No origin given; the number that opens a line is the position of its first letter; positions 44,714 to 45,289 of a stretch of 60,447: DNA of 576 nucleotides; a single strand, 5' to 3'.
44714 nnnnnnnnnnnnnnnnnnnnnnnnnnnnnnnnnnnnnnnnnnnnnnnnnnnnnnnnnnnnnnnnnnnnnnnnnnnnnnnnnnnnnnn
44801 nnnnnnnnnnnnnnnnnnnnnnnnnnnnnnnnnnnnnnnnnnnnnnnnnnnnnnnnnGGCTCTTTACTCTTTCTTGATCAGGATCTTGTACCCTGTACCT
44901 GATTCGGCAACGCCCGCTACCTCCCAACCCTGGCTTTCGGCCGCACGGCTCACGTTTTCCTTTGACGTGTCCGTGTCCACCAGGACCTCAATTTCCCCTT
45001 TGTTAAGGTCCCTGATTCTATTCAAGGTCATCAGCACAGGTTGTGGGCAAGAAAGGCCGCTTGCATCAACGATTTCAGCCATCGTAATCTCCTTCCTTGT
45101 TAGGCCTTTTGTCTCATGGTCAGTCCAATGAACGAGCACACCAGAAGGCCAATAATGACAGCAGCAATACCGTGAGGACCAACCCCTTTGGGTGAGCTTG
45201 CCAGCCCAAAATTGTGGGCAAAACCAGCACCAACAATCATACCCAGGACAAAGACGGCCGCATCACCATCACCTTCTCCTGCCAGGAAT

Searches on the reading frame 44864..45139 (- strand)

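Call 43: search_protein_families(library=pfam, proteins=[window:44864-45139:-], max_evalue=0.01)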
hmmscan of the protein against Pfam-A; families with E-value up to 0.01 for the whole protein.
window:44864-45139:- (91 aa): 1 family
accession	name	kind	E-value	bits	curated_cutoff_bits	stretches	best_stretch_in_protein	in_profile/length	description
PF01206.22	TusA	-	4.2e-19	68.6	28.6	1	23-90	2-70/70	Sulfurtransferase TusA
